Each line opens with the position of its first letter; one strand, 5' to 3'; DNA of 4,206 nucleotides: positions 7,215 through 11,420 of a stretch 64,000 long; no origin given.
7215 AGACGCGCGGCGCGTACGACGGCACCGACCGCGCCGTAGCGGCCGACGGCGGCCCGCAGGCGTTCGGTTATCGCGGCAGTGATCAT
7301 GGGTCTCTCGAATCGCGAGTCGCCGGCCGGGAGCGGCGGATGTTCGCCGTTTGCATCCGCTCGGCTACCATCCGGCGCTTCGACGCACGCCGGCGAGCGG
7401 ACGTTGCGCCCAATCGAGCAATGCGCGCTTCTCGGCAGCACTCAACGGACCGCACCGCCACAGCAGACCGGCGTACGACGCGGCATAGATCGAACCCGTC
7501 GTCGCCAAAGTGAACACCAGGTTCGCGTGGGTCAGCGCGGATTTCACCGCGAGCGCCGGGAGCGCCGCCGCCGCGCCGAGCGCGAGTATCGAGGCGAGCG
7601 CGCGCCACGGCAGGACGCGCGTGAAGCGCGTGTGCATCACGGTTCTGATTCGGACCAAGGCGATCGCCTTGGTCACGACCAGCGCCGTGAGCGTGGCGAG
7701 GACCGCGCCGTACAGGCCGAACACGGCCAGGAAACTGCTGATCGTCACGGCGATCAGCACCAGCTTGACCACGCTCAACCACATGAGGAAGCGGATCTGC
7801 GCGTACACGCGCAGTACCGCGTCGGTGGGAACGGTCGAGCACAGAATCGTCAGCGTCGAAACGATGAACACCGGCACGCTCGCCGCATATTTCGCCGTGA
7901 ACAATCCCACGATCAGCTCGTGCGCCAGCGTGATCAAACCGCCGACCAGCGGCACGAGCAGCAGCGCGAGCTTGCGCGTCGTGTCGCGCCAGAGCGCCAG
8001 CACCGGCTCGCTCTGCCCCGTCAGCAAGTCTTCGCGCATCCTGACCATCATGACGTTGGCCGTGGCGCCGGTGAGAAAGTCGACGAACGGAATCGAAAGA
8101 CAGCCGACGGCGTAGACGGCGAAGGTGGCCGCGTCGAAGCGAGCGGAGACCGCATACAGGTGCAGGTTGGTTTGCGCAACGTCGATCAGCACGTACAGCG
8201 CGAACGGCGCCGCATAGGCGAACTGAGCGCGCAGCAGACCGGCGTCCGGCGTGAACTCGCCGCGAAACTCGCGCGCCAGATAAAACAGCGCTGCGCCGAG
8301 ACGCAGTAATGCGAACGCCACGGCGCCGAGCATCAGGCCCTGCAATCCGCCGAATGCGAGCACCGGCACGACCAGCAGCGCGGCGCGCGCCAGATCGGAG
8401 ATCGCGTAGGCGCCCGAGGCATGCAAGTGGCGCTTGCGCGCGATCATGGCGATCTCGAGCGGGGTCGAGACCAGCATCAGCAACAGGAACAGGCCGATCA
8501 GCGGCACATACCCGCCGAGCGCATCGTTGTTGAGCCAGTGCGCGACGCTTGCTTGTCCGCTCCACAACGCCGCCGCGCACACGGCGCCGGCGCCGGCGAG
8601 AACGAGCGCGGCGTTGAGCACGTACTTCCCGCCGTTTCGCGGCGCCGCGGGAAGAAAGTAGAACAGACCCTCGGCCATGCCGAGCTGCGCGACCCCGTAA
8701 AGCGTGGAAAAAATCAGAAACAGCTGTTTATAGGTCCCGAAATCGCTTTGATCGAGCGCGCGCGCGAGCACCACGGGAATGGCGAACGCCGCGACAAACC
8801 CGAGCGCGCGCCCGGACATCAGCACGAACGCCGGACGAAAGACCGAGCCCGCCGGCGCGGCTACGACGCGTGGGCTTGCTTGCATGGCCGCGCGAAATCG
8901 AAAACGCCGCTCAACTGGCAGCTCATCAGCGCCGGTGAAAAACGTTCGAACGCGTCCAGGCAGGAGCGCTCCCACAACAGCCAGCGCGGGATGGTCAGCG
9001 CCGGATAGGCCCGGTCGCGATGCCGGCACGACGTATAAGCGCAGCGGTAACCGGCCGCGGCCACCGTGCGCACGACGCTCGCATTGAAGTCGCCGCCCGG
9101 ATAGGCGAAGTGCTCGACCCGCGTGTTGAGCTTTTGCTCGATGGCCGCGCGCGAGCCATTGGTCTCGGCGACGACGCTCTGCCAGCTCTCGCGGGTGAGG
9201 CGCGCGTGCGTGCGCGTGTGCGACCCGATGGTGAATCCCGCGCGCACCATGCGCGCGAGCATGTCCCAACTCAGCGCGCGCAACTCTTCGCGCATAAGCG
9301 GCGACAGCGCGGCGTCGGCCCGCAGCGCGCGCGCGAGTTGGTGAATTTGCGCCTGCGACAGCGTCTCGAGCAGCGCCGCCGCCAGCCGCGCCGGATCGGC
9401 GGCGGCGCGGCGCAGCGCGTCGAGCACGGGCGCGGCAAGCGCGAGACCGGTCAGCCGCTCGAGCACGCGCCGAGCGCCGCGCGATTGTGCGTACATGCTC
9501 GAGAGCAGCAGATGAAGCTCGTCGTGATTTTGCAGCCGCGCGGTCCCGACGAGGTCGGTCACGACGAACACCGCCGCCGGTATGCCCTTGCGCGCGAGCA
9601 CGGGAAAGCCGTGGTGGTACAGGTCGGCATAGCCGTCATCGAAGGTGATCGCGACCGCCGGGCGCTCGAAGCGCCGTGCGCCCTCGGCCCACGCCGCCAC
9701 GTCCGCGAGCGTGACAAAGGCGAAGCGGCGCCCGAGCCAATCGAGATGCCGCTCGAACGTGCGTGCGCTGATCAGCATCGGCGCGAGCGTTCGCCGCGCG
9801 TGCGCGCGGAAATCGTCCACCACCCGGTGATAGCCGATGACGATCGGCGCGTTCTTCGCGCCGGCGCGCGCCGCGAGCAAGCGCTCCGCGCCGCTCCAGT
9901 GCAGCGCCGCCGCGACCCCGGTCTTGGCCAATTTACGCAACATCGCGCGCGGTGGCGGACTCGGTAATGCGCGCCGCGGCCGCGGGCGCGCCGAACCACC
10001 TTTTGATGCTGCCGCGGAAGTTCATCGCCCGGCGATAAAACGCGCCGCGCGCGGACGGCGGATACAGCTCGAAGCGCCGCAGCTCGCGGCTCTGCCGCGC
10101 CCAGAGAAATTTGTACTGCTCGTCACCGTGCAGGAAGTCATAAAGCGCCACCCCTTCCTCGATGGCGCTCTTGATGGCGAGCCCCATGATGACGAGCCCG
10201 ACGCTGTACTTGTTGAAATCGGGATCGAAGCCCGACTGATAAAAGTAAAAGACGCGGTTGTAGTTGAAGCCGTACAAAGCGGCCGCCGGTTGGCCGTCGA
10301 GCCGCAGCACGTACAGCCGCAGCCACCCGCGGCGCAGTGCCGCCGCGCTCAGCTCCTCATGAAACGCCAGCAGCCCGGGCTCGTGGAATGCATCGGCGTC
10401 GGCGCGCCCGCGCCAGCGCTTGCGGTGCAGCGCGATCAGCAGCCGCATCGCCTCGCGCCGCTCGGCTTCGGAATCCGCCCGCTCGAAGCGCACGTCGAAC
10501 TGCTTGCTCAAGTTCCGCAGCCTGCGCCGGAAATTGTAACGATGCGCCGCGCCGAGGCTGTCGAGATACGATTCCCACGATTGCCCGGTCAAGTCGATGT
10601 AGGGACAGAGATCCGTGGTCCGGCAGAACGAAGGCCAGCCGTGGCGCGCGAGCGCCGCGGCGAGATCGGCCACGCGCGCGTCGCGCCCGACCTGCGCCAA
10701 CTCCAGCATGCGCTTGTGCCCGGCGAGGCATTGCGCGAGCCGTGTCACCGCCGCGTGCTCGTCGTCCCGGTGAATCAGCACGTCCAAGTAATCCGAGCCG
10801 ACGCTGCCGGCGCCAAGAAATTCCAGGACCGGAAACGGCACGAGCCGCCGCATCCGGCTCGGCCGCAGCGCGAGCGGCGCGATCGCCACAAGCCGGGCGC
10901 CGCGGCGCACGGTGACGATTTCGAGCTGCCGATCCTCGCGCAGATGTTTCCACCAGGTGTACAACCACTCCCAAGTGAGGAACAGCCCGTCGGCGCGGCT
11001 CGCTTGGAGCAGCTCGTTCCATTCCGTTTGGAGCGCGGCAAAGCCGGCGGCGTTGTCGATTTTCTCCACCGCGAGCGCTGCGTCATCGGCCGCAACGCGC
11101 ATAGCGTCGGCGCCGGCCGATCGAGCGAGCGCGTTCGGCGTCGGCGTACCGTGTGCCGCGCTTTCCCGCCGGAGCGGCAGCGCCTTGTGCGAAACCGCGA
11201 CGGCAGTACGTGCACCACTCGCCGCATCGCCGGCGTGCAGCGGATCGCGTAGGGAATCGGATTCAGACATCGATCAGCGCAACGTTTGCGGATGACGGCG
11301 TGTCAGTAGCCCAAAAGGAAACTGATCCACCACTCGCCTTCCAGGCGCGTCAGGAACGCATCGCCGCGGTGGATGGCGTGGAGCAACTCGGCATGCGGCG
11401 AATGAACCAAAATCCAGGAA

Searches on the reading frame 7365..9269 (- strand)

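Call 17: search_protein_families(library=pfam, proteins=[window:7365-9269:-], max_evalue=0.001)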
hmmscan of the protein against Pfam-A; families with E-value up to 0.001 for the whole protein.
window:7365-9269:- (634 aa): 1 family
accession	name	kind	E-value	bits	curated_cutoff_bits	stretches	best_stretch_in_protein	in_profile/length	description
PF13440.11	Polysacc_synt_3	-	3.1e-10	40.2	23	1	167-466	1-293/293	Polysaccharide biosynthesis protein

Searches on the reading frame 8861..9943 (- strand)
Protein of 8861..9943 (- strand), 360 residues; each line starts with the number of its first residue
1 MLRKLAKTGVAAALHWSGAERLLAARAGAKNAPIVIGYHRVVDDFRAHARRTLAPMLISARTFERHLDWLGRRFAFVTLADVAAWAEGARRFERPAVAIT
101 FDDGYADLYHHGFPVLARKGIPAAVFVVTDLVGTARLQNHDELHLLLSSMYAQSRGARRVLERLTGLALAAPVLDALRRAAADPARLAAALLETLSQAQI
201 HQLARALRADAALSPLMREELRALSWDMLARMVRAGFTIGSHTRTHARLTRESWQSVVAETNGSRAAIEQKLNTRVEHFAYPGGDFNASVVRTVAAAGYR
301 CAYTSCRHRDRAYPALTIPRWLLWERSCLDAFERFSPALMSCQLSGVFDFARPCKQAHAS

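Call 17: search_protein_families(library=pfam, proteins=[window:8861-9943:-], max_evalue=0.001)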
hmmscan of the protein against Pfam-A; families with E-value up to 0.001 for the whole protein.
window:8861-9943:- (360 aa): 1 family
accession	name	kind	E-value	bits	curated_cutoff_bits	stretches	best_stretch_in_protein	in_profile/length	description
PF01522.26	Polysacc_deac_1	-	2.8e-26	92.3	23.1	2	215-301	47-123/124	Polysaccharide deacetylase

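Call 48: search_protein_families(library=ncbifam, proteins=[window:8861-9943:-], max_evalue=0.00001)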
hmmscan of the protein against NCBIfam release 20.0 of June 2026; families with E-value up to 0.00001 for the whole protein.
window:8861-9943:- (360 aa): 8 families
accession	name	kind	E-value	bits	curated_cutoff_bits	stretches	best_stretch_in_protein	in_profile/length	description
TIGR03938.2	deacetyl_PgaB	equivalog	7.5e-19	67.4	321.9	1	34-135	4-104/621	poly-beta-1,6-N-acetyl-D-glucosamine N-deacetylase PgaB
TIGR03933.1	PIA_icaB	equivalog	5.6e-14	52.2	248.35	1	56-143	33-120/245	intercellular adhesin biosynthesis polysaccharide N-deacetylase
NF011177.0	PRK14582.1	equivalog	6.6e-12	44.5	923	1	20-136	36-148/671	poly-beta-1,6-N-acetyl-D-glucosamine N-deacetylase PgaB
TIGR02764.1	spore_ybaN_pdaB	equivalog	7.4e-10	38.9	237.4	1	228-310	50-132/191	polysaccharide deacetylase family sporulation protein PdaB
NF011176.0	PRK14581.1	equivalog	1.7e-08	33.1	1091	1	25-135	41-147/673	poly-beta-1,6-N-acetyl-D-glucosamine N-deacetylase PgaB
NF050820.1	PolSacchBiosHfsH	equivalog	3.4e-08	33.5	400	0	180-295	43-152/249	oligosaccharide deacetylase HfsH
TIGR02884.1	spore_pdaA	equivalog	2.2e-07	30.8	298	0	227-310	80-164/224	delta-lactam-biosynthetic de-N-acetylase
TIGR04243.1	nodulat_NodB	equivalog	1.6e-06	27.8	240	0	227-316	45-135/197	chitooligosaccharide deacetylase NodB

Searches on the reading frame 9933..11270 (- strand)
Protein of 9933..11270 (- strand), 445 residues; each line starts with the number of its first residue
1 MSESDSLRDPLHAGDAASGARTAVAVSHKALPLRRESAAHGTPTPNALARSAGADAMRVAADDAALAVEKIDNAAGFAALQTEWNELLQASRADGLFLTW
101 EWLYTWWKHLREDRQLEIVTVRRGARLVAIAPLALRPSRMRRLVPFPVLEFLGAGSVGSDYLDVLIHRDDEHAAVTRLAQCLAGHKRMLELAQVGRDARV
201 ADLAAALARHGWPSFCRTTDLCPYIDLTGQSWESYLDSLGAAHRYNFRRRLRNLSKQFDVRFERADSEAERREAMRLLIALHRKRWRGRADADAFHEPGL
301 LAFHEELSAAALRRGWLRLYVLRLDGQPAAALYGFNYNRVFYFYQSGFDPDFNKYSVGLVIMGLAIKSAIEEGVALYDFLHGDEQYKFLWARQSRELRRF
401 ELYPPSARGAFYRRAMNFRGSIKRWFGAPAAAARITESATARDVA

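Call 17: search_protein_families(library=pfam, proteins=[window:9933-11270:-], max_evalue=0.001)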
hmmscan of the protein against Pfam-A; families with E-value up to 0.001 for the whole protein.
window:9933-11270:- (445 aa): 1 family
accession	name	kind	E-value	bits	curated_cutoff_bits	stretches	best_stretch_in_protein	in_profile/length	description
PF13480.13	Acetyltransf_6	-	8.1e-39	133.5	22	1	242-387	2-142/143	Acetyltransferase (GNAT) domain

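Call 48: search_protein_families(library=ncbifam, proteins=[window:9933-11270:-], max_evalue=0.00001)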
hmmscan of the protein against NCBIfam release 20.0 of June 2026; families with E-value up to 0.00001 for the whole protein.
window:9933-11270:- (445 aa): 1 family
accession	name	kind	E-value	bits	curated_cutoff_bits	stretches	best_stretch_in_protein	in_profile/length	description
NF047385.1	T4SS_GNAT_BspF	exception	1.4e-10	40.4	775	1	165-371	143-354/428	type IV secretion system effector crotonyl transferase BspF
